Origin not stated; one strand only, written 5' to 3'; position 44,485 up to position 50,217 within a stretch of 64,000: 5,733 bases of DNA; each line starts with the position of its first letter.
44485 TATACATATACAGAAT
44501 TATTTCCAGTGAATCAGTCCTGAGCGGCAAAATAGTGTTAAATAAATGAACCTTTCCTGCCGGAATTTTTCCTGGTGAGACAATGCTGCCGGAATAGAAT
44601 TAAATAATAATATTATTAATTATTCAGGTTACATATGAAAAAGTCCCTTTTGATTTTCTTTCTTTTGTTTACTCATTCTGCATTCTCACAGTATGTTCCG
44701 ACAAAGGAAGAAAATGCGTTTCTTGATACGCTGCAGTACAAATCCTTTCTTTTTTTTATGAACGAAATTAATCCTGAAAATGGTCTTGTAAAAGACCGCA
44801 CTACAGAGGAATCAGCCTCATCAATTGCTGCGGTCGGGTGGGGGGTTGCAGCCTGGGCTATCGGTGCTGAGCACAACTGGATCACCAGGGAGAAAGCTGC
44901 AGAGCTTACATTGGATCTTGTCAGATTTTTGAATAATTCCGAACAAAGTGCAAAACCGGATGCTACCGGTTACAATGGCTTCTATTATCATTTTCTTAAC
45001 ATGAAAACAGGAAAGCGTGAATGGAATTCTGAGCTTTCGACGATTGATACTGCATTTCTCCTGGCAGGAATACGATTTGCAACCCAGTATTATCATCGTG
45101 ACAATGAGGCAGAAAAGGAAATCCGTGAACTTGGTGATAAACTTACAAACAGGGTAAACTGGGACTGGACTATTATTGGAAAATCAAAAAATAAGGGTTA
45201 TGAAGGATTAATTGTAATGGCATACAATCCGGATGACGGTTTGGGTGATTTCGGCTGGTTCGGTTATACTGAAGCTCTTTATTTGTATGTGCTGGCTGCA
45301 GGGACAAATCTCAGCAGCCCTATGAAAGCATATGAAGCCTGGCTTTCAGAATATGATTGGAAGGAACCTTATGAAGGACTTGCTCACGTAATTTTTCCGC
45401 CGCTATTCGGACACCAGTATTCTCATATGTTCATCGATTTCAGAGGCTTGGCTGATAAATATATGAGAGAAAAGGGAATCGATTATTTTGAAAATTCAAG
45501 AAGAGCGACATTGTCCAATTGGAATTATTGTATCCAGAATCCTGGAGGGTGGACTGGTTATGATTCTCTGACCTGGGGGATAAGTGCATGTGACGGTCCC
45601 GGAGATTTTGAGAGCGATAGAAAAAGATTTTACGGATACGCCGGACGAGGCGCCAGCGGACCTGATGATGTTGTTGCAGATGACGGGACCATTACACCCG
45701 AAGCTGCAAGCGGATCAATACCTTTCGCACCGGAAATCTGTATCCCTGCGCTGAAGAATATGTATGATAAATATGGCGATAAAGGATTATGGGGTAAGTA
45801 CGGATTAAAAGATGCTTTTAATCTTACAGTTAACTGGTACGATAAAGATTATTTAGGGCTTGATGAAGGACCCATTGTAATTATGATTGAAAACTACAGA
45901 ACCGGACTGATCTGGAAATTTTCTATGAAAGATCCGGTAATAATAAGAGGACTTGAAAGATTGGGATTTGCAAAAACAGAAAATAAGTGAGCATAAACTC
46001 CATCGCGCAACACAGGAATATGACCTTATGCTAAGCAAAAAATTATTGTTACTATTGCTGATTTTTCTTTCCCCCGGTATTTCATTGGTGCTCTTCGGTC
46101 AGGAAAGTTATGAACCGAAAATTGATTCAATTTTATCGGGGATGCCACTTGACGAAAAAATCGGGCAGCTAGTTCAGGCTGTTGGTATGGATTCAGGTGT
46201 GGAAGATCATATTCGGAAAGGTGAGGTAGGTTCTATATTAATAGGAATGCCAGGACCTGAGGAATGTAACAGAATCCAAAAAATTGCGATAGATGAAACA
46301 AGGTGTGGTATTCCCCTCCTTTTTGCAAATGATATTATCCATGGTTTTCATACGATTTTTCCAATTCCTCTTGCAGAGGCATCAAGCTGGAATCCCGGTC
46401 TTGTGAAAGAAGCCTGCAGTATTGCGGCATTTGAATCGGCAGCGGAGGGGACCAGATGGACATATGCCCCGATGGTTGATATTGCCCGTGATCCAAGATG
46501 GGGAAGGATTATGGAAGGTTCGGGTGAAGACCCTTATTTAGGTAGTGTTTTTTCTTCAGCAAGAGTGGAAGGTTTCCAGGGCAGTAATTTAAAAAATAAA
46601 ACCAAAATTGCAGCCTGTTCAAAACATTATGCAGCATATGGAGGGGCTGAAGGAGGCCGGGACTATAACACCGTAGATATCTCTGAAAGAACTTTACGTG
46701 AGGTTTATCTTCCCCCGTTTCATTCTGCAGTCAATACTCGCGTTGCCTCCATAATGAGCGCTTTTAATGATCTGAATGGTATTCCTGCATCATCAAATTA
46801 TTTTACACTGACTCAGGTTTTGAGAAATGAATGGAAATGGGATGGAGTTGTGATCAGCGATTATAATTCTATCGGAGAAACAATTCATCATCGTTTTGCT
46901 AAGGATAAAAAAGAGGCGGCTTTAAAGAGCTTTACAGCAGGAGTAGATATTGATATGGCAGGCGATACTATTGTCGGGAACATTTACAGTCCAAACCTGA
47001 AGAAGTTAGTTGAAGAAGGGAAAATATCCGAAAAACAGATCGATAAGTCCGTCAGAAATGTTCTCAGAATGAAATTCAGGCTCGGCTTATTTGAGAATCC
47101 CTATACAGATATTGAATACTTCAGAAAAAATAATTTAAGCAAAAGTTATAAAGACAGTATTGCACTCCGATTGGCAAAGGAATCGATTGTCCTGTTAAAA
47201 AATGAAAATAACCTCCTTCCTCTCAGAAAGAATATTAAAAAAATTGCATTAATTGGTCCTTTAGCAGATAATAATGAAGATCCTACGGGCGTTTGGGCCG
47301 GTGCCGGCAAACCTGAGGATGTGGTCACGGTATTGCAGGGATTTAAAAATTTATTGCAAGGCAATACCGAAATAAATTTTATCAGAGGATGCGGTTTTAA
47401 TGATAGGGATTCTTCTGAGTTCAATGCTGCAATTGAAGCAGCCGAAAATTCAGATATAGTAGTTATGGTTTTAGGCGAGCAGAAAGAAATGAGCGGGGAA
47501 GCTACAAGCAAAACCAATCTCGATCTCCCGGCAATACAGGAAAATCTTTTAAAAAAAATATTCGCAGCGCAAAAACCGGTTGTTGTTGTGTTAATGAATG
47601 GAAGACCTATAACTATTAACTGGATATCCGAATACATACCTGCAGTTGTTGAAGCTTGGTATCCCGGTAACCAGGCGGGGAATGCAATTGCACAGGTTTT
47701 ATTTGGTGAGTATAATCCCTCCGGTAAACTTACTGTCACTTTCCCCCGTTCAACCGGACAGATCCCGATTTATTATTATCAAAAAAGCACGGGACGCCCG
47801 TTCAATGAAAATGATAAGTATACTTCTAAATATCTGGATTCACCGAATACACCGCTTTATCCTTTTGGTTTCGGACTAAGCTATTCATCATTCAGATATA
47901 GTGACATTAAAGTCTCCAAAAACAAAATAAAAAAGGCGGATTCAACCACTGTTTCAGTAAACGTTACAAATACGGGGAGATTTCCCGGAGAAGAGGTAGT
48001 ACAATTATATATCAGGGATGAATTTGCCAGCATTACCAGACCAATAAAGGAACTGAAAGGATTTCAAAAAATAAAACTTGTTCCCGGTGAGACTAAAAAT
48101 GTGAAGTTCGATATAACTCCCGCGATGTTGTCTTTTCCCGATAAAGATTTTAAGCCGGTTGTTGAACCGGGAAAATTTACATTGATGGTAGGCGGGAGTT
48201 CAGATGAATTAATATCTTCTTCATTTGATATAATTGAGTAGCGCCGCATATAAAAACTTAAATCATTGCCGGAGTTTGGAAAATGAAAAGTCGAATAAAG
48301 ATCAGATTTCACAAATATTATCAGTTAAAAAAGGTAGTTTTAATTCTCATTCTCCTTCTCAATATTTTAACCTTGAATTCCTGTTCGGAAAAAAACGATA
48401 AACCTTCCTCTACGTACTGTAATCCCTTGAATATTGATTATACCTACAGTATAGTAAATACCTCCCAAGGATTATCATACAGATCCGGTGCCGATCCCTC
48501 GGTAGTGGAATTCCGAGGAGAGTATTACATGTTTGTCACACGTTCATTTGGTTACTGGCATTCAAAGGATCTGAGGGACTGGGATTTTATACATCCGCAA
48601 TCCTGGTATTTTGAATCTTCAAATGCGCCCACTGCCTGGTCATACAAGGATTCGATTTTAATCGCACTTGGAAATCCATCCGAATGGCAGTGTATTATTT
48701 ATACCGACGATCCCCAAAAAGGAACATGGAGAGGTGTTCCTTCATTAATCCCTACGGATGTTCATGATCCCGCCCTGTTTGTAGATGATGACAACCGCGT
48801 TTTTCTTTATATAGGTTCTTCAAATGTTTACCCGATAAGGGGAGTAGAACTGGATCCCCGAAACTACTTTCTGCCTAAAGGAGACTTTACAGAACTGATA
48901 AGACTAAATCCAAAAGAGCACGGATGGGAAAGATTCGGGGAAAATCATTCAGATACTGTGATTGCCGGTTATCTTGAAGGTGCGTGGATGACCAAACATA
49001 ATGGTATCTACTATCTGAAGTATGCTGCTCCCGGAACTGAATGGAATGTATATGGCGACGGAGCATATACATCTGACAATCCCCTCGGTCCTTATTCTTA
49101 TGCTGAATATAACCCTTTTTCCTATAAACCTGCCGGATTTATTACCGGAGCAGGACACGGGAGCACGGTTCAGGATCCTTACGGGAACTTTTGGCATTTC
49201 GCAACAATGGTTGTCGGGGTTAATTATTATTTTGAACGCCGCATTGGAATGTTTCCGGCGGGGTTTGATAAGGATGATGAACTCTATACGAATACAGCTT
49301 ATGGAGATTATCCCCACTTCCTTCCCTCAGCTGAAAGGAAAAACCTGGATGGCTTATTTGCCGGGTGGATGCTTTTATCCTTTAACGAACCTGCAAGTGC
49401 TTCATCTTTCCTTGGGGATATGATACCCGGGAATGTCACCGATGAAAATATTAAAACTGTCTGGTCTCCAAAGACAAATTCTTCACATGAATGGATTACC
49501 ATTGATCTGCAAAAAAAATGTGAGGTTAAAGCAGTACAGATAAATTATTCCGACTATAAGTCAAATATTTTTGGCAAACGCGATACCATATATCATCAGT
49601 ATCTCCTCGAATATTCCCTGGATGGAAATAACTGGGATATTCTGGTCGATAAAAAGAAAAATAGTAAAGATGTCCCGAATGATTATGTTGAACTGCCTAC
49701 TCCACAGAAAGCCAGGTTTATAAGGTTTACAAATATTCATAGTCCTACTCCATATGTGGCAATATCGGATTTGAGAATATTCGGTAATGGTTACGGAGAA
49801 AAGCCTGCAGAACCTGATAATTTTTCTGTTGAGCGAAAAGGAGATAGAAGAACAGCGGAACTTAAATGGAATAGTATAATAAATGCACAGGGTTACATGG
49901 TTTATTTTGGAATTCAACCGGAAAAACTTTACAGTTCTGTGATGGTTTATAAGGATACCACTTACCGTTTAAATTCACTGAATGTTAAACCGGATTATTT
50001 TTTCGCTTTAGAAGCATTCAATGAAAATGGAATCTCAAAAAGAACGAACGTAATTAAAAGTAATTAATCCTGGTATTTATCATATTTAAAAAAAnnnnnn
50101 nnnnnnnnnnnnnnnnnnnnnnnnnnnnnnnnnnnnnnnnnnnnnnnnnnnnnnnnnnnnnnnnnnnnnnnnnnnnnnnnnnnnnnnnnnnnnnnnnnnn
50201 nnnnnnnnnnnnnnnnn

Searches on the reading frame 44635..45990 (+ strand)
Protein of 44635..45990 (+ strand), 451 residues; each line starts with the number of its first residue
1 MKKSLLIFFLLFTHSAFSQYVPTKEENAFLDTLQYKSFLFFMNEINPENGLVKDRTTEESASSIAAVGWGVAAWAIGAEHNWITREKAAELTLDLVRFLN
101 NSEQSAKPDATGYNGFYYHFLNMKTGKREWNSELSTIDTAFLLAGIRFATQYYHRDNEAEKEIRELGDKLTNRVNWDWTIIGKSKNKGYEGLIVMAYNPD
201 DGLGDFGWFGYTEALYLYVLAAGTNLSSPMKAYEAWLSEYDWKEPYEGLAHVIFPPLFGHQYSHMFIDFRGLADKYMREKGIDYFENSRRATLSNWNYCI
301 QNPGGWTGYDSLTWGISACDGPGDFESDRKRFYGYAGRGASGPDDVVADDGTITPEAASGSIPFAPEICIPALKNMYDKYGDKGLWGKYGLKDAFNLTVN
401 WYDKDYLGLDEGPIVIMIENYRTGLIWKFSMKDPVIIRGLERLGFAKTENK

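Call 58: search_protein_families(library=pfam, proteins=[window:44635-45990:+], max_evalue=0.00001)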
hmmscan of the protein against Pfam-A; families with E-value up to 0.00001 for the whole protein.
window:44635-45990:+ (451 aa): 1 family
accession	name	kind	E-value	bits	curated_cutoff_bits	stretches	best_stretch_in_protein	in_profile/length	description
PF10091.15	Glycoamylase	-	4.4e-70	236.1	27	1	206-433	2-220/221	Putative glucoamylase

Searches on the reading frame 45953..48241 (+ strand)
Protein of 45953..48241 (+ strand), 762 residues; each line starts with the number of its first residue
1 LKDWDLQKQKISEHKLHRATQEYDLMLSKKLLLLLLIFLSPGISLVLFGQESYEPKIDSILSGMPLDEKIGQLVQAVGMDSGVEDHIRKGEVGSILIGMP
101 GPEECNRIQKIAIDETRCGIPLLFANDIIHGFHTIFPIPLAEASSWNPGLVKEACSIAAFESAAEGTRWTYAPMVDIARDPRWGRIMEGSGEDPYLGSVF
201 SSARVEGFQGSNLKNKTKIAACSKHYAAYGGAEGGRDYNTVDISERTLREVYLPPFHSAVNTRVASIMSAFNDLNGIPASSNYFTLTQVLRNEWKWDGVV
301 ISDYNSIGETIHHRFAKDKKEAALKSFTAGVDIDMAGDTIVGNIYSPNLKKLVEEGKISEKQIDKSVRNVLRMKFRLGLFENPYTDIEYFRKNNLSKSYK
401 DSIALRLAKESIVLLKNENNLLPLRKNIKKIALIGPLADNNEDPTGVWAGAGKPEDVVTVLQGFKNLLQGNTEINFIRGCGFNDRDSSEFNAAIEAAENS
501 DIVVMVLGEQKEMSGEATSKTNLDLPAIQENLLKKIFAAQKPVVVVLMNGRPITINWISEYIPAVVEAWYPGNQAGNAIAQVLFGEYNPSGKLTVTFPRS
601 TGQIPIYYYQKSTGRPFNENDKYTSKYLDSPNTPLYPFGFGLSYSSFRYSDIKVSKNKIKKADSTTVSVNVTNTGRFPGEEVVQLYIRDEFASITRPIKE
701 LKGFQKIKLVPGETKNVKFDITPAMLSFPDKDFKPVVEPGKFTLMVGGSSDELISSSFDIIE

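Call 58: search_protein_families(library=pfam, proteins=[window:45953-48241:+], max_evalue=0.00001)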
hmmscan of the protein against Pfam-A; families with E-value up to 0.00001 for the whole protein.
window:45953-48241:+ (762 aa): 3 families
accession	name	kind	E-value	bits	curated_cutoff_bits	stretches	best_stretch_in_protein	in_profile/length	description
PF00933.27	Glyco_hydro_3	-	1.4e-66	225.5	27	1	66-372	2-315/316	Glycosyl hydrolase family 3 N terminal domain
PF01915.27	Glyco_hydro_3_C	-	1.8e-62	211.3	31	1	412-644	1-200/200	Glycosyl hydrolase family 3 C-terminal domain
PF14310.12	Fn3-like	-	6.1e-25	87.6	25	1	681-750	1-71/71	Fibronectin type III-like domain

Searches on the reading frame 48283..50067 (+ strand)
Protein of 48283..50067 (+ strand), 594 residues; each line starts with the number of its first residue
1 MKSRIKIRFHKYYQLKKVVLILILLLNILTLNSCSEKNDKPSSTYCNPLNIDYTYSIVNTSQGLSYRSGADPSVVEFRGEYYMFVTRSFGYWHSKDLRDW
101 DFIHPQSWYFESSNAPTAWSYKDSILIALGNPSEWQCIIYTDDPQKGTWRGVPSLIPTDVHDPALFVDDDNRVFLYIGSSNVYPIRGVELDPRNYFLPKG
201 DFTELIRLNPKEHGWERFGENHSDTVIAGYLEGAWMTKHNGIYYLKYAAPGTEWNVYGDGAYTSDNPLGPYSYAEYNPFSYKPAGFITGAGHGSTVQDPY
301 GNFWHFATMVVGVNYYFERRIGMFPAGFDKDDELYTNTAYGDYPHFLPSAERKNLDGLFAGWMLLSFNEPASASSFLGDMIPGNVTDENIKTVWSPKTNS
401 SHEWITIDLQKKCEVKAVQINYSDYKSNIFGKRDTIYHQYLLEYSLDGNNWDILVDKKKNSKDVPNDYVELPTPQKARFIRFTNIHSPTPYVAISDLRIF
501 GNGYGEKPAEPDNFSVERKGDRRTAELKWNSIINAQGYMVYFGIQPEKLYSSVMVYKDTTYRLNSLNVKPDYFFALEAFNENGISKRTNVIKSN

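Call 58: search_protein_families(library=pfam, proteins=[window:48283-50067:+], max_evalue=0.00001)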
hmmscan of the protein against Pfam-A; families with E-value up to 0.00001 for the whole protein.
window:48283-50067:+ (594 aa): 3 families
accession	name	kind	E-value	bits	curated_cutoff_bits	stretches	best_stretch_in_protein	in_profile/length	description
PF04616.20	Glyco_hydro_43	-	1.7e-22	80.5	32.2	1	69-308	10-260/288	Glycosyl hydrolases family 43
PF00754.31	F5_F8_type_C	-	1.4e-15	57.9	28.2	1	371-486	2-114/127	F5/8 type C domain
PF22633.2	F5_F8_type_C_2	-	1.8e-10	41.7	27.8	1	384-482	1-91/91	NedA-like, galactose-binding domain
